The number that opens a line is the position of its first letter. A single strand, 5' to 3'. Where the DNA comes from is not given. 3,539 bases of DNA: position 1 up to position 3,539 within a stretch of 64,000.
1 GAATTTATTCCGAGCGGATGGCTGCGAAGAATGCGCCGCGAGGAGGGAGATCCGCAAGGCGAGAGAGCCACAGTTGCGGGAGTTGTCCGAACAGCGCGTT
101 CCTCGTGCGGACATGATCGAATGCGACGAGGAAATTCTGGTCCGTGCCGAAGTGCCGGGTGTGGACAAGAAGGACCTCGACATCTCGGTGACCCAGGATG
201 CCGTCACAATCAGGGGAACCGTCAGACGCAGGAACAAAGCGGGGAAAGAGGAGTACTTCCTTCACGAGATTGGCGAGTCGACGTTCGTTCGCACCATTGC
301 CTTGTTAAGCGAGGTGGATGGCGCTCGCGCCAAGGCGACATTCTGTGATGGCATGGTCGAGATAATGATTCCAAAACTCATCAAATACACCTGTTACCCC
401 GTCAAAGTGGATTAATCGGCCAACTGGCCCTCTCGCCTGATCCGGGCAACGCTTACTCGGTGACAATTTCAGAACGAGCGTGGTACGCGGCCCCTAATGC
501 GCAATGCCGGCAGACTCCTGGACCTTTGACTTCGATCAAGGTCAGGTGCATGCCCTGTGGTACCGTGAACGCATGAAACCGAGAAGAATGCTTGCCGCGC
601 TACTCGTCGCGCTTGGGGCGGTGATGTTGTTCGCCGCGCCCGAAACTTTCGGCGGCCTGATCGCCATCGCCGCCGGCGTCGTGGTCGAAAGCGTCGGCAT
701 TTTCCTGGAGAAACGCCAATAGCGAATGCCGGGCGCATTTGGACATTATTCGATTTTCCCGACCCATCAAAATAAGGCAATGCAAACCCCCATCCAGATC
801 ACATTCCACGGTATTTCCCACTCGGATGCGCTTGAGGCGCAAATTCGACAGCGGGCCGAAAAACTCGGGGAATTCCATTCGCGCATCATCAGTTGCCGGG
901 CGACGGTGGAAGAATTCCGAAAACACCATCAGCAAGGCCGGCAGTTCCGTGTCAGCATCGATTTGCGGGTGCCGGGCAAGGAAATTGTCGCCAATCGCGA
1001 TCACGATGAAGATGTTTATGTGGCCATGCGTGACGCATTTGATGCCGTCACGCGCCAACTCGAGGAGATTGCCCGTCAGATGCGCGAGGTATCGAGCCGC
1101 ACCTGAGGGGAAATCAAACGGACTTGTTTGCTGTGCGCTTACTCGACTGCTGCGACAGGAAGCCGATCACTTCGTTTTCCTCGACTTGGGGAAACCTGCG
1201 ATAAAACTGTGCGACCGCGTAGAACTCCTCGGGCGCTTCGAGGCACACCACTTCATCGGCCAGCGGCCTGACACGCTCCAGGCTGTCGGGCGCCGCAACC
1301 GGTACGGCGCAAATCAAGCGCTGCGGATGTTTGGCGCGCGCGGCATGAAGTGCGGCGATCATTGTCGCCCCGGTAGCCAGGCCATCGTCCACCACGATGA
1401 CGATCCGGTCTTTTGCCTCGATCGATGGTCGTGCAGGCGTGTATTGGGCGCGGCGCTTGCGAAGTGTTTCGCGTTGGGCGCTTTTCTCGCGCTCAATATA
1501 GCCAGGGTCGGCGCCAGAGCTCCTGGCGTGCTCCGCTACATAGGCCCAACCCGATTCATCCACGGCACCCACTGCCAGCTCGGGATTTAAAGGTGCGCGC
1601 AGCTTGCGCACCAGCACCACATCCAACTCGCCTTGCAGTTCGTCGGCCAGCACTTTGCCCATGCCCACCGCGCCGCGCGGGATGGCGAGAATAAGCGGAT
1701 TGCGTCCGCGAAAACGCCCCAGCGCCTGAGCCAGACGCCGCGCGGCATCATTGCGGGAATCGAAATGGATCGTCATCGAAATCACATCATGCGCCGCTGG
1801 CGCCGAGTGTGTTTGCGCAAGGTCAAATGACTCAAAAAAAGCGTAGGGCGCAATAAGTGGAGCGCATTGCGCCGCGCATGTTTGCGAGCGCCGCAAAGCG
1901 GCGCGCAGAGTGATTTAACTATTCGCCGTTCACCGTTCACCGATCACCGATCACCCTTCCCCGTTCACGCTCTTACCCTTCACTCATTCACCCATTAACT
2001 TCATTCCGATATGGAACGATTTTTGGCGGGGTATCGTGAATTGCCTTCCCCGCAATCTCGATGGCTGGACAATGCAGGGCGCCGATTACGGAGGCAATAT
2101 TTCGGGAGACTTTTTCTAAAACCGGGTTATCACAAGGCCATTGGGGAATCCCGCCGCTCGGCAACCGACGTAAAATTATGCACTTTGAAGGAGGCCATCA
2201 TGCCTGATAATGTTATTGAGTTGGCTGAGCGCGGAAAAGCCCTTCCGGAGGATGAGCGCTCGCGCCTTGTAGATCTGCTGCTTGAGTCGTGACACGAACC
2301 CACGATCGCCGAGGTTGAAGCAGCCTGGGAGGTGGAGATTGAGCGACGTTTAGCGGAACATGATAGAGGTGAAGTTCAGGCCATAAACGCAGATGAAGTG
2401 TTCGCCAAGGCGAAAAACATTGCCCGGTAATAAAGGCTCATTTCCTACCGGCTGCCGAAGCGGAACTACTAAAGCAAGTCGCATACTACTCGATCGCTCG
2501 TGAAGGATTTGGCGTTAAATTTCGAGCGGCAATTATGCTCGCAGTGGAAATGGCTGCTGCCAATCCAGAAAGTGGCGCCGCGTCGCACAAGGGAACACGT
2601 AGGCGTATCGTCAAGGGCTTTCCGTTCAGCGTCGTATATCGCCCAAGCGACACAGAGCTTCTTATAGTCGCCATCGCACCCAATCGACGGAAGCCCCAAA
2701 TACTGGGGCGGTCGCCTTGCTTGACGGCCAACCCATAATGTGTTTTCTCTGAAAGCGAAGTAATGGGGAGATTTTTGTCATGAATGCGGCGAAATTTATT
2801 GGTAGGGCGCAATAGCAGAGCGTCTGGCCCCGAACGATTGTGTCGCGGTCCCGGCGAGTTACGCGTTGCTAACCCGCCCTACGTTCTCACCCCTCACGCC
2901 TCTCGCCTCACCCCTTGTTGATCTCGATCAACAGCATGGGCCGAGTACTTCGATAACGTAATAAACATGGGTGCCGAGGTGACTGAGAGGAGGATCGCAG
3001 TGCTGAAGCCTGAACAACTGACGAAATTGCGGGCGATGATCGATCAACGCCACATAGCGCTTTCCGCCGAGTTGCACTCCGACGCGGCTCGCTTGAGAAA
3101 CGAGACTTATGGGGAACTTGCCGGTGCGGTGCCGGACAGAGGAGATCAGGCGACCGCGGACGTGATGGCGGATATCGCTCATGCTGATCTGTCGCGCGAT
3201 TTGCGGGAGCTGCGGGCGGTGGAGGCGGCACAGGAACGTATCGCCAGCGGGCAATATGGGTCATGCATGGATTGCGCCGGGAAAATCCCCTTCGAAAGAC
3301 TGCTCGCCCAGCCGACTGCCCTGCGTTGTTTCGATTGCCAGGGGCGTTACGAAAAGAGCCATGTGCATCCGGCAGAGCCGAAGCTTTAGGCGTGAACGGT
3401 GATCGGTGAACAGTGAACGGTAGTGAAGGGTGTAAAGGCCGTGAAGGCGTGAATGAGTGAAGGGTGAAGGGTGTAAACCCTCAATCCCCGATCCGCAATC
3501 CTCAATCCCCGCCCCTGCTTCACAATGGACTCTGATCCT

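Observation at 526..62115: Eighteen intergenic TTGAY-N4-RTCAA (FNR/Anr/Dnr-type) boxes tie almost every operon of the window into one low-oxygen regulon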

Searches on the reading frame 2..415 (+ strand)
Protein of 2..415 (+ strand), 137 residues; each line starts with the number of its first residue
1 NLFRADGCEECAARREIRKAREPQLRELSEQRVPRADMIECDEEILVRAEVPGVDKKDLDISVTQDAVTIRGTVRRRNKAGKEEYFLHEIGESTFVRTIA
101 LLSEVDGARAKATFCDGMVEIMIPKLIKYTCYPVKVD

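Call 7: search_protein_families(library=pfam, proteins=[window:2-415:+])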
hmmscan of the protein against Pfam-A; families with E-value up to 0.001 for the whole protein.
window:2-415:+ (137 aa): 1 family
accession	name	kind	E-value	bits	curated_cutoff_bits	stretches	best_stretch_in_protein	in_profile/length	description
PF00011.27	HSP20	-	2.5e-13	50.4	20.8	1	38-127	2-89/102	Hsp20/alpha crystallin family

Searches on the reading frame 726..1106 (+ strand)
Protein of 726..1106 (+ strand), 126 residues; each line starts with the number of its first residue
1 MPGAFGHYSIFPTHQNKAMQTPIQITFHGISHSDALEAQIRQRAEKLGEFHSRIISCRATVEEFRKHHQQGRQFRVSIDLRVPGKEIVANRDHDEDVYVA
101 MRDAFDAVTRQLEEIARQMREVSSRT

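Call 45: search_protein_families(library=pfam, proteins=[window:781-1106:+], max_evalue=0.05)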
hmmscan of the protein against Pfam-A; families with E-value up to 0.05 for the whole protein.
window:781-1106:+ (108 aa): 0 families

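Call 46: search_protein_families(library=ncbifam, proteins=[window:781-1106:+], max_evalue=0.001)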
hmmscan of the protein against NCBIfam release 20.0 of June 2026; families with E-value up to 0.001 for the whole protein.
window:781-1106:+ (108 aa): 0 families

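Call 47: search_solved_structures(query=window:781-1106:+, max_evalue=1)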
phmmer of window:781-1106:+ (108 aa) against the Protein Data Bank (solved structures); distinct sequences matched with E-value up to 1: 0.

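Call 59: search_protein_families(library=pfam, proteins=[window:726-1106:+], max_evalue=0.01)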
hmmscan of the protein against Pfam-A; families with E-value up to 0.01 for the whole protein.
window:726-1106:+ (126 aa): 1 family
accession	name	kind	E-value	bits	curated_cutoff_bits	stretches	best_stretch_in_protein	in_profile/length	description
PF02482.25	Ribosomal_S30AE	-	7e-17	62.4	23.7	1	23-119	1-87/88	Sigma 54 modulation protein / S30EA ribosomal protein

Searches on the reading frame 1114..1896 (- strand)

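Call 7: search_protein_families(library=pfam, proteins=[window:1114-1896:-])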
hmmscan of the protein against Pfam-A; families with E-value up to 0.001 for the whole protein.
window:1114-1896:- (260 aa): 2 families
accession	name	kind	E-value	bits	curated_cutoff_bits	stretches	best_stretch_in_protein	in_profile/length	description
PF00156.33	Pribosyltran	-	3.8e-19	69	26.3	1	51-231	15-153/158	Phosphoribosyl transferase domain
PF15609.12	PRTase_2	-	4.1e-05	23.6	28.8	0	154-198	110-154/188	Phosphoribosyl transferase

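Call 46: search_protein_families(library=ncbifam, proteins=[window:1114-1776:-], max_evalue=0.001)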
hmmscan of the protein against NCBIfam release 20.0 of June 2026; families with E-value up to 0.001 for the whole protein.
window:1114-1776:- (220 aa): 5 families
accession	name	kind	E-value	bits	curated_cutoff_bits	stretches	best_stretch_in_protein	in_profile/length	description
TIGR01251.1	ribP_PPkin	subfamily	2.4e-09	36.6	113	1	53-179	147-269/309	ribose-phosphate diphosphokinase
TIGR01091.1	upp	equivalog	2.7e-08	33.7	208.35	1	120-176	119-175/207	uracil phosphoribosyltransferase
NF001097.0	PRK00129.1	equivalog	3.9e-08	33.3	114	1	100-175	102-176/209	uracil phosphoribosyltransferase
NF006605.0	PRK09162.1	equivalog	4.8e-08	32.6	181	1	115-183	90-157/183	hypoxanthine-guanine phosphoribosyltransferase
NF002095.0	PRK00934.1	equivalog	1.6e-07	30.8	296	1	71-177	161-262/287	ribose-phosphate diphosphokinase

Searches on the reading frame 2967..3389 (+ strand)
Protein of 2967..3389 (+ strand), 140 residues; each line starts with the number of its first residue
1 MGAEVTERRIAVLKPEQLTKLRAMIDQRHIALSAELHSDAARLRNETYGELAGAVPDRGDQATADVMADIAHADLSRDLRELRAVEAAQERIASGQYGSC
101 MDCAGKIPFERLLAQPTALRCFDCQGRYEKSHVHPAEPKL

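Call 7: search_protein_families(library=pfam, proteins=[window:2967-3389:+])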
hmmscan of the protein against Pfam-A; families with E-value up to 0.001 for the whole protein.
window:2967-3389:+ (140 aa): 1 family
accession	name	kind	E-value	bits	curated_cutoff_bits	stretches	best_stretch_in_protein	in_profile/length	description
PF01258.23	zf-dskA_traR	-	4e-11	43.1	24.9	1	95-130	1-36/36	Prokaryotic dksA/traR C4-type zinc finger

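Call 46: search_protein_families(library=ncbifam, proteins=[window:3000-3389:+], max_evalue=0.001)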
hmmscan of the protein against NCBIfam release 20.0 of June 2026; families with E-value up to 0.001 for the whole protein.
window:3000-3389:+ (129 aa): 5 families
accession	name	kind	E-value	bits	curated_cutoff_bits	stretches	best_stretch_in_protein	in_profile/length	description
TIGR02890.1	bacill_yteA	subfamily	1e-15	58.2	134.4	1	5-126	1-126/159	regulatory protein, yteA family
TIGR02420.1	dksA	equivalog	9.5e-15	55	115.5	1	3-115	2-109/110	RNA polymerase-binding protein DksA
NF033459.1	DksA_like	equivalog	4.1e-13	49.6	105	1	6-120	2-112/113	RNA polymerase-binding protein DksA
TIGR02419.1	C4_traR_proteo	subfamily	1.3e-07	32.1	59.7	1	55-117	5-63/64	phage/conjugal plasmid C-4 type zinc finger protein, TraR family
NF008045.0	PRK10778.1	equivalog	1.2e-06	28.8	289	1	6-115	36-140/151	RNA polymerase-binding protein DksA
